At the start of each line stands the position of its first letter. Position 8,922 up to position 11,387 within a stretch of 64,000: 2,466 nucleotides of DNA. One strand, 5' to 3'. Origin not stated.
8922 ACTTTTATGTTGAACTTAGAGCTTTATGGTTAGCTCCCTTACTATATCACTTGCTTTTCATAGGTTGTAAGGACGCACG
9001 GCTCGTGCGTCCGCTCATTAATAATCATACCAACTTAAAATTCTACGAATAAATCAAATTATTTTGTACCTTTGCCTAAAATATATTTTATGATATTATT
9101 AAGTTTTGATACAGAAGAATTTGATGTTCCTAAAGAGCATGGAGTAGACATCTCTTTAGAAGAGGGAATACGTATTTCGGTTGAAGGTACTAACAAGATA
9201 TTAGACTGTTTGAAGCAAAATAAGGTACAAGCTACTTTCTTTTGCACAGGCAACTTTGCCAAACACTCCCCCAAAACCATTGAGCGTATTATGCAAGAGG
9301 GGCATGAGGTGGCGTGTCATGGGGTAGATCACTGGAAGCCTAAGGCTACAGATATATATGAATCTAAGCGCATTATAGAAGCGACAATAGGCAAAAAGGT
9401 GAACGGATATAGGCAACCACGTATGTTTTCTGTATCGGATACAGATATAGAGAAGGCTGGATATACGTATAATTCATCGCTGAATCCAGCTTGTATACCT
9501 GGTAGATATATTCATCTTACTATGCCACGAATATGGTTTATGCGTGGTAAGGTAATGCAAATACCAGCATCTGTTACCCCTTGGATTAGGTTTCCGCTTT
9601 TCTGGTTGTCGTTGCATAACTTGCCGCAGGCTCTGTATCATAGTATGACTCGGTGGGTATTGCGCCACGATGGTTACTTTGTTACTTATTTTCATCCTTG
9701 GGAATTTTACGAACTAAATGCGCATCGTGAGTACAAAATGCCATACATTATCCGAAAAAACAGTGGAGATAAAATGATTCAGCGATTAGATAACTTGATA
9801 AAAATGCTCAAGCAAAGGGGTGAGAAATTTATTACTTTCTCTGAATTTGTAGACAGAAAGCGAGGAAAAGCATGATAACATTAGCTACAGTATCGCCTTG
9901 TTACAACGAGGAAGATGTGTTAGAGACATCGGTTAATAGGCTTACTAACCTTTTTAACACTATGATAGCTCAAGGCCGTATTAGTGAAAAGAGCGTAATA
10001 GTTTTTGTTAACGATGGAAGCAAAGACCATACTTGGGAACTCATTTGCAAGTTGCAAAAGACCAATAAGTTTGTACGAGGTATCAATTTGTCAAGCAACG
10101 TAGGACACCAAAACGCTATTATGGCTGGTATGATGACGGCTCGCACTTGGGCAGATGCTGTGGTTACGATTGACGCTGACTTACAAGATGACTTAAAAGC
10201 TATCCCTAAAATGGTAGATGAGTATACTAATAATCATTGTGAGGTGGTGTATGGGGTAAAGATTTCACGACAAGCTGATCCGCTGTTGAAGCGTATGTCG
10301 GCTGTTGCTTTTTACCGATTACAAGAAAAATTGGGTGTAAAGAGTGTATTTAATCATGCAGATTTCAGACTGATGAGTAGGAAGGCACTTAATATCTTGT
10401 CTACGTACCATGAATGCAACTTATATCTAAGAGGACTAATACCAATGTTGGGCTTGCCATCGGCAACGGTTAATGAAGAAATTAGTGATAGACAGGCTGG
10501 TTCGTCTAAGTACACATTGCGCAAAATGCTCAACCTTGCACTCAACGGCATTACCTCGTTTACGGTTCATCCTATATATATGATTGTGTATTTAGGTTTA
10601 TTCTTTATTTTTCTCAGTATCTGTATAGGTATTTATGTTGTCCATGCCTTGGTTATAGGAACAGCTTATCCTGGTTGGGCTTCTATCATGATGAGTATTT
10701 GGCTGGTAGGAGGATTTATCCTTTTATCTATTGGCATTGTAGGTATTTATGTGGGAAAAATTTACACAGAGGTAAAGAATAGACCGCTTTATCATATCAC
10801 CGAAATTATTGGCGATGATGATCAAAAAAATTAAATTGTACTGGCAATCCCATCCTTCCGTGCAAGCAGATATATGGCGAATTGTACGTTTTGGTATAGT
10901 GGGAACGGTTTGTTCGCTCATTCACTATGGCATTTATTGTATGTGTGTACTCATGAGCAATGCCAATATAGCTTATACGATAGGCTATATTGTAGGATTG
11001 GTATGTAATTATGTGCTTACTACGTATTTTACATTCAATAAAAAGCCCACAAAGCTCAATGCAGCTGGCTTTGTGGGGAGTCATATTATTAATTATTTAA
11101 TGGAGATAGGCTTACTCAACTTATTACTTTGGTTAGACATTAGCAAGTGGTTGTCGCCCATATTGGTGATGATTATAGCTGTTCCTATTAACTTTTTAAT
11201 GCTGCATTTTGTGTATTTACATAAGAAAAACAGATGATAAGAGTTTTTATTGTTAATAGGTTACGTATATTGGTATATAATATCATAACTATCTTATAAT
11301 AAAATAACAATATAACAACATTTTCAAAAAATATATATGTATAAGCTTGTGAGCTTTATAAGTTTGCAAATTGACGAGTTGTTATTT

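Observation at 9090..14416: Lgm/Arn-like amino-sugar decoration module (ArnD-like deacetylase + ArnC/GtrB-like GT2 + GtrA + GT-C-like membrane protein) beside an EptA-like phosphoethanolamine transferase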

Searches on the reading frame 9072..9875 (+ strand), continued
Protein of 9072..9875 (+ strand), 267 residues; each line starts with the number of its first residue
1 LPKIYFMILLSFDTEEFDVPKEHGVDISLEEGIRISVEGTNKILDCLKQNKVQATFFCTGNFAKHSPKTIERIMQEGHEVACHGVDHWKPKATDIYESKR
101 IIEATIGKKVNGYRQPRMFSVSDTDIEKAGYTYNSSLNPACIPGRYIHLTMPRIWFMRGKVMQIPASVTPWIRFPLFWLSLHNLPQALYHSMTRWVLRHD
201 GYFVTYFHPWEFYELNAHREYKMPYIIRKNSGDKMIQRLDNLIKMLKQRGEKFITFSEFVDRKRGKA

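Call 95: search_protein_families(library=pfam, proteins=[L086:10390-11913:+, L086:5744-6955:-, L110:10693-12714:-, L110:6999-7976:+, L130:9939-11732:+, L130:6235-7992:+, L134:9721-11253:-, L116:9818-11374:-, L116:12356-13906:-, L129:10278-11468:+], max_evalue=0.001)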
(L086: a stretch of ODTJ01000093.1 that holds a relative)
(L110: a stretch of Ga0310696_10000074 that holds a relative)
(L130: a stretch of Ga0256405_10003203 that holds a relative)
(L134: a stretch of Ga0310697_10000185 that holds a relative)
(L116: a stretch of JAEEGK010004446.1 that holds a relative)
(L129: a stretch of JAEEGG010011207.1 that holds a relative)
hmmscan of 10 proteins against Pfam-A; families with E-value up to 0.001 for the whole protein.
L086:10390-11913:+ (507 aa): 0 families

L086:5744-6955:- (403 aa): 2 families
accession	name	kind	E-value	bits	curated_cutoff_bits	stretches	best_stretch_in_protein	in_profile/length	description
PF00480.26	ROK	-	7.9e-57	193.5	22.9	1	122-397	32-293/294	ROK family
PF13412.12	HTH_24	-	4.4e-08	33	21.9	1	18-61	4-47/48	Winged helix-turn-helix DNA-binding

L110:10693-12714:- (673 aa): 3 families
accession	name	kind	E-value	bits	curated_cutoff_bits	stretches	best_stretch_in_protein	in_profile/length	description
PF13205.12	Big_5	-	1.5e-21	77.5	23.6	1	59-158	1-105/105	Bacterial Ig-like domain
PF09912.14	DUF2141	-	0.00014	22.2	24.4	0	206-236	37-67/112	Uncharacterized protein conserved in bacteria (DUF2141)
PF13620.12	CarboxypepD_reg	-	0.00021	22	32.3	1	166-229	1-54/82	Carboxypeptidase regulatory-like domain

L110:6999-7976:+ (325 aa): 1 family
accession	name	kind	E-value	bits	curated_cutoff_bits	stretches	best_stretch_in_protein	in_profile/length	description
PF00248.27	Aldo_ket_red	-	4.6e-68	229.8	24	1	37-322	2-276/291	Aldo/keto reductase family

L130:9939-11732:+ (597 aa): 1 family
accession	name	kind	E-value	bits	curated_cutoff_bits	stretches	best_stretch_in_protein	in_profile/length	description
PF01554.23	MatE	-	2.1e-27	96.2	24.9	2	28-182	7-160/161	MatE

L130:6235-7992:+ (585 aa): 2 families
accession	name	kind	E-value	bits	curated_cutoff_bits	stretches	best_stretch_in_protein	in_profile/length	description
PF01554.23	MatE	-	1.3e-19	70.9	24.9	1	22-180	3-160/161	MatE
PF13581.12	HATPase_c_2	-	1.4e-13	51.4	27.4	1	472-574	13-116/127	Histidine kinase-like ATPase domain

L134:9721-11253:- (510 aa): 2 families
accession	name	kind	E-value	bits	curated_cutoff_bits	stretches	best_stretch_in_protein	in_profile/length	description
PF00873.25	ACR_tran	-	2.9e-43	148.2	28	1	2-235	102-332/1021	AcrB/AcrD/AcrF family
PF02321.23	OEP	-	1.9e-24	87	22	1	324-504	7-187/187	Outer membrane efflux protein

L116:9818-11374:- (518 aa): 0 families

L116:12356-13906:- (516 aa): 0 families

L129:10278-11468:+ (396 aa): 3 families
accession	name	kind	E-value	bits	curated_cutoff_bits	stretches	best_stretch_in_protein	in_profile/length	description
PF16576.10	HlyD_D23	-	2.2e-14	53.7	30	1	87-313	17-211/214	Barrel-sandwich domain of CusB or HlyD membrane-fusion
PF13437.12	HlyD_3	-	2.9e-12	47.7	22.2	1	200-306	2-96/106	HlyD family secretion protein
PF13533.13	Biotin_lipoyl_2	-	0.00076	19.7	29.8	0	90-121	1-32/32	Biotin-lipoyl like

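Call 97: list_cluster_members(proteins=[P0391, P0392, P0001])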
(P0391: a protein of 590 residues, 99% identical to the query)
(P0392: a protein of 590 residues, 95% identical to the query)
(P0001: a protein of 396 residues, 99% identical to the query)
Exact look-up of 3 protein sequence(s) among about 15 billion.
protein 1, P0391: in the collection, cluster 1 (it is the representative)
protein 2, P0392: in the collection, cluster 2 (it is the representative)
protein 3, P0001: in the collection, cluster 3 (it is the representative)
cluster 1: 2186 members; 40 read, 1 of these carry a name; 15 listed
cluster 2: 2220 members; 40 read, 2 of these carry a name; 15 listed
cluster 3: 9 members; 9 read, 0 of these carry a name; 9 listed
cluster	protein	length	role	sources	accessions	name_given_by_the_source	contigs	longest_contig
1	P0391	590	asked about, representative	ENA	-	-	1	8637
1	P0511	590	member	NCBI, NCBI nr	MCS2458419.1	glycosyltransferase family 39 protein [Bacteroides ovatus]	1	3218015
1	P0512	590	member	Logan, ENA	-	-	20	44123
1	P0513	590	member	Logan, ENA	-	-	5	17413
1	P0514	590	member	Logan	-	-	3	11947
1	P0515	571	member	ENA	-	-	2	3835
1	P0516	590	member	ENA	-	-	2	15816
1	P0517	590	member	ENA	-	-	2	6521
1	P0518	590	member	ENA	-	-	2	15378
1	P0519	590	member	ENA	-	-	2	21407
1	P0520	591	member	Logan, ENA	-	-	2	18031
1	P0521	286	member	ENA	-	-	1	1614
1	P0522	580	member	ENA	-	-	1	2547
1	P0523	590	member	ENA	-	-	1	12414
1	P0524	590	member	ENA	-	-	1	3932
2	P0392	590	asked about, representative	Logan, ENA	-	-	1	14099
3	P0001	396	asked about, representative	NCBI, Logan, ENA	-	-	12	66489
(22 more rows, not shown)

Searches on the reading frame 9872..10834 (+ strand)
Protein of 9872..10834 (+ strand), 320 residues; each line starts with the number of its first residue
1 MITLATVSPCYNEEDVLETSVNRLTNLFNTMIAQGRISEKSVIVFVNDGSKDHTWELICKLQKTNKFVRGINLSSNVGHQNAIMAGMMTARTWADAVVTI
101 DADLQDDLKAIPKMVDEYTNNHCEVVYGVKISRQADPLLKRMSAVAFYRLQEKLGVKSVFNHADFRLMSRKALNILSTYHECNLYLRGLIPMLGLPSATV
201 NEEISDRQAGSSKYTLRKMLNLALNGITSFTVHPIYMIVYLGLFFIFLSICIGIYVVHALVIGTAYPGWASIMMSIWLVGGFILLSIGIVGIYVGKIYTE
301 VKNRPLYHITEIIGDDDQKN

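Call 3: search_protein_families(library=pfam, proteins=[window:9872-10834:+], max_evalue=0.01)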
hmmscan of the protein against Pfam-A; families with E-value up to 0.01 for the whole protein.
window:9872-10834:+ (320 aa): 1 family
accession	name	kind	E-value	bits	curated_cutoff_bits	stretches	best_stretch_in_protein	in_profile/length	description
PF00535.33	Glycos_transf_2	-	1.7e-23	83.8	23.3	1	8-173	4-164/168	Glycosyl transferase family 2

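Call 4: search_protein_families(library=ncbifam, proteins=[window:9872-10834:+], max_evalue=0.01)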
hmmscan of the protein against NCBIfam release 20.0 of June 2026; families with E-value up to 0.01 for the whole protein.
window:9872-10834:+ (320 aa): 7 families
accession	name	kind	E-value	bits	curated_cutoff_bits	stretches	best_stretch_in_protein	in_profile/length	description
NF047588.1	GlcsyltransPgfSStrep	equivalog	5.8e-57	193.2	500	1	4-311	3-304/308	glycosyltransferase PgfS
NF007986.1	PRK10714.1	equivalog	3.5e-35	121.5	529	1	5-315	9-314/316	undecaprenyl-phosphate 4-deoxy-4-formamido-L-arabinose transferase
TIGR03937.1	PgaC_IcaA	equivalog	2.7e-13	49.7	422.3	1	6-121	49-153/407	poly-beta-1,6-N-acetyl-D-glucosamine synthase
NF058614.1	PPMAGASynPpgS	equivalog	3.1e-11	43.1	370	1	7-156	5-147/226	polyprenyl-phospho-N-acetylgalactosaminyl synthase PpgS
NF041875.1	EPS_EpsD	equivalog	3.3e-08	33.3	370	1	21-153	11-142/325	exopolysaccharide biosynthesis glycosyltransferase EpsD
TIGR03111.1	glyc2_xrt_Gpos1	hypoth_equivalog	4.2e-07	29.1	363.95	1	6-134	53-173/439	TIGR03111 family XrtG-associated glycosyltransferase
NF007482.0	PRK10073.1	equivalog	0.00034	19.7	423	1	4-107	8-101/334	glycosyltransferase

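Call 19: search_solved_structures(query=window:9872-10834:+, max_evalue=0.001)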
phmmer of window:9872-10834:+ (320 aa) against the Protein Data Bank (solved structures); distinct sequences matched with E-value up to 0.001: 7.
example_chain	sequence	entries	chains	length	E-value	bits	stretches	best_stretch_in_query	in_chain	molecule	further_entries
5ekp_C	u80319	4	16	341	6.3e-53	182.9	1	2-314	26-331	Uncharacterized glycosyltransferase sll0501 | Glycosyltransferase sll0501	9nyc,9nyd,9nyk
9nye_A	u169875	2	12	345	6.6e-53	182.9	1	2-314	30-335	Glycosyltransferase sll0501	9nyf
5eke_A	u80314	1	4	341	8.7e-53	182.5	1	2-314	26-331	Uncharacterized glycosyltransferase sll0501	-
9hwj_A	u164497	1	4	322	4e-29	104.8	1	5-318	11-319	Undecaprenyl-phosphate 4-deoxy-4-formamido-L-arabinose transferase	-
9bhc_C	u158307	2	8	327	1.3e-27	99.8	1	5-314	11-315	Undecaprenyl-phosphate 4-deoxy-4-formamido-L-arabinose transferase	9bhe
8vxh_A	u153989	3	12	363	1.8e-27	99.3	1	5-314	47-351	Undecaprenyl-phosphate 4-deoxy-4-formamido-L-arabinose transferase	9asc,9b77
5mlz_A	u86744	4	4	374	9.6e-07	31.3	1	4-128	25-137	Dolichol monophosphate mannose synthase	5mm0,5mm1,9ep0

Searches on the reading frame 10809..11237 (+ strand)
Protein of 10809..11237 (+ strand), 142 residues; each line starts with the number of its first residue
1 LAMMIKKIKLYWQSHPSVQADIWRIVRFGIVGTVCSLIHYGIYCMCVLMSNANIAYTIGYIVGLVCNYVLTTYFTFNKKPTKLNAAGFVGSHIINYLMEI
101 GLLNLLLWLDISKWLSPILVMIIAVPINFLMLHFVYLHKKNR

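Call 3: search_protein_families(library=pfam, proteins=[window:10809-11237:+], max_evalue=0.01)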
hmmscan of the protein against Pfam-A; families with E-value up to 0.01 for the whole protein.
window:10809-11237:+ (142 aa): 1 family
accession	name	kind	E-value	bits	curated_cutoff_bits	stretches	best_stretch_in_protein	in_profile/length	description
PF04138.20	GtrA_DPMS_TM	-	2.4e-18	66.9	26.1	1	27-134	1-114/117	GtrA/DPMS, transmembrane domain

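Call 4: search_protein_families(library=ncbifam, proteins=[window:10809-11237:+], max_evalue=0.01)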
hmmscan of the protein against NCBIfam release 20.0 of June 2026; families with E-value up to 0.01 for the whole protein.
window:10809-11237:+ (142 aa): 1 family
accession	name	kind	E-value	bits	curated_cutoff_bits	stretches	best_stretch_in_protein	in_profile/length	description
NF037976.1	gtrA_1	subfamily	0.00056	20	50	1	7-70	53-116/126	GtrA family protein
